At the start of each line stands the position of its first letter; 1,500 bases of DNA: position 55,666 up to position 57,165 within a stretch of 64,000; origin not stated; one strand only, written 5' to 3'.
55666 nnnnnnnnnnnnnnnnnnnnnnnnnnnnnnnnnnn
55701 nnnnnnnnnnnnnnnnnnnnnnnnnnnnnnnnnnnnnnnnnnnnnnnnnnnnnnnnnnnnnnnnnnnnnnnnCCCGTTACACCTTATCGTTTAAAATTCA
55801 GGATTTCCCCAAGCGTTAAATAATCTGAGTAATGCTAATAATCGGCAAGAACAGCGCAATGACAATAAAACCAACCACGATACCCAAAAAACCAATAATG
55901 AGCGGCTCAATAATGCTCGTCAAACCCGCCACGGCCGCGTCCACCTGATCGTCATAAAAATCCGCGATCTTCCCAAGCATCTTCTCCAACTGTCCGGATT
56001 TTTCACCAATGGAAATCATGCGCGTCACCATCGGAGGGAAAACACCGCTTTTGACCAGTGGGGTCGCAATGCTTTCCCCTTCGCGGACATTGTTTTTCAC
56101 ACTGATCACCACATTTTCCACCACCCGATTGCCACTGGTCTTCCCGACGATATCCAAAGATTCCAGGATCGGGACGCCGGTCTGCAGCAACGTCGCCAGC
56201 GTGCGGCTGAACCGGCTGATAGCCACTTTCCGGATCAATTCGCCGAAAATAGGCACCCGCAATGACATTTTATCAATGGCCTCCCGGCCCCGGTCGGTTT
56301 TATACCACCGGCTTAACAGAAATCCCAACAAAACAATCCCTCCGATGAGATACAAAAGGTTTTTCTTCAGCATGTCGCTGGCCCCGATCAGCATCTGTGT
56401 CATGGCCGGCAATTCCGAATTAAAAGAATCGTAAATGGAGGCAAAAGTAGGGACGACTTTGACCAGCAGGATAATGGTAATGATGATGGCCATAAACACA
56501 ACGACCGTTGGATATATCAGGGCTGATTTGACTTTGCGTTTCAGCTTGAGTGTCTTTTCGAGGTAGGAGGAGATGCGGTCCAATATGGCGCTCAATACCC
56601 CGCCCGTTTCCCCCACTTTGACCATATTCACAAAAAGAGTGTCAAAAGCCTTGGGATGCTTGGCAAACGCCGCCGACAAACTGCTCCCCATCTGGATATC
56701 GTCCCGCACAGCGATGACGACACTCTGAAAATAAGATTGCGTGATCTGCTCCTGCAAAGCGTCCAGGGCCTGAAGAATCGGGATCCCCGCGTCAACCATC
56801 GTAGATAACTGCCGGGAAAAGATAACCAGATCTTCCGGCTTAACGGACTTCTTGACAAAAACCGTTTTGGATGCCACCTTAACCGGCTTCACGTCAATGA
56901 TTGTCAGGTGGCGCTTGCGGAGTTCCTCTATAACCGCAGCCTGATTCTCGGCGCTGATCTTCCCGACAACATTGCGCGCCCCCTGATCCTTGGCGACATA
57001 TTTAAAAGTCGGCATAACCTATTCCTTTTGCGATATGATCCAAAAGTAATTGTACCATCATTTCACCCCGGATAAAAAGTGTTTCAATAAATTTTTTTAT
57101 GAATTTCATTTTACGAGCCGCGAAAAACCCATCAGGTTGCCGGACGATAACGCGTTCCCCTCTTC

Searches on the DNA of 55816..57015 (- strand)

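Call 23: search_rna_families(sources=[L009, L010, L011, L019, L024, L025, L035, L042, L045, L046], threshold=gathering)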
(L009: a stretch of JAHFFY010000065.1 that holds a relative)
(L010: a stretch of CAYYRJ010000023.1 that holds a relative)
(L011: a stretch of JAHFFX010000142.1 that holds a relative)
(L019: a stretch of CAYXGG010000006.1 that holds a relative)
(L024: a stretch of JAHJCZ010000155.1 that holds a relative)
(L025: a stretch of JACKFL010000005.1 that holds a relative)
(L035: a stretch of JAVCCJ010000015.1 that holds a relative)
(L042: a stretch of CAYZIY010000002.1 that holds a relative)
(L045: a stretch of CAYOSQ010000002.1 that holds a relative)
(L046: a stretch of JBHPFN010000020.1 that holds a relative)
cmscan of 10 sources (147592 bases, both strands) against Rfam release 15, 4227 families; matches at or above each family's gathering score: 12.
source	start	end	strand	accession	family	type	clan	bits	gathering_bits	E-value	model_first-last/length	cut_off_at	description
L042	15853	15935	+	RF03167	c-di-GMP-I-GGC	Cis-reg; riboswitch;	CL00126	63.1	59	3.5e-12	1-80/80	no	c-di-GMP-I-GGC riboswitch aptamer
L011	4839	4929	+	RF03167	c-di-GMP-I-GGC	Cis-reg; riboswitch;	CL00126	62.4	59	5.6e-12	1-80/80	no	c-di-GMP-I-GGC riboswitch aptamer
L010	10890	10975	+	RF03167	c-di-GMP-I-GGC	Cis-reg; riboswitch;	CL00126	62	59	7.3e-12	1-80/80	no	c-di-GMP-I-GGC riboswitch aptamer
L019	3869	3956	+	RF03167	c-di-GMP-I-GGC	Cis-reg; riboswitch;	CL00126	61.9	59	7.5e-12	1-80/80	no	c-di-GMP-I-GGC riboswitch aptamer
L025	10205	10287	+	RF03167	c-di-GMP-I-GGC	Cis-reg; riboswitch;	CL00126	61.6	59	9.3e-12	1-80/80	no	c-di-GMP-I-GGC riboswitch aptamer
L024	10325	10406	+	RF03167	c-di-GMP-I-GGC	Cis-reg; riboswitch;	CL00126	61.5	59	1e-11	1-80/80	no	c-di-GMP-I-GGC riboswitch aptamer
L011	5619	5709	+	RF03167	c-di-GMP-I-GGC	Cis-reg; riboswitch;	CL00126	61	59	1.4e-11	1-80/80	no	c-di-GMP-I-GGC riboswitch aptamer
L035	12357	12441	+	RF01051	c-di-GMP-I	Cis-reg; riboswitch;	CL00126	60.5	35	5.6e-09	1-87/87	no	c-di-GMP-I riboswitch aptamer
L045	15520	15612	+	RF01051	c-di-GMP-I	Cis-reg; riboswitch;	CL00126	59.9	35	7.5e-09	1-87/87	no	c-di-GMP-I riboswitch aptamer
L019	5004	5091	+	RF03167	c-di-GMP-I-GGC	Cis-reg; riboswitch;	CL00126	59.7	59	3.4e-11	1-80/80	no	c-di-GMP-I-GGC riboswitch aptamer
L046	16154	16243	+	RF01051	c-di-GMP-I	Cis-reg; riboswitch;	CL00126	58.4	35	1.7e-08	1-87/87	no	c-di-GMP-I riboswitch aptamer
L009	8041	8124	+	RF01051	c-di-GMP-I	Cis-reg; riboswitch;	CL00126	55.7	35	8.2e-08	1-87/87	no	c-di-GMP-I riboswitch aptamer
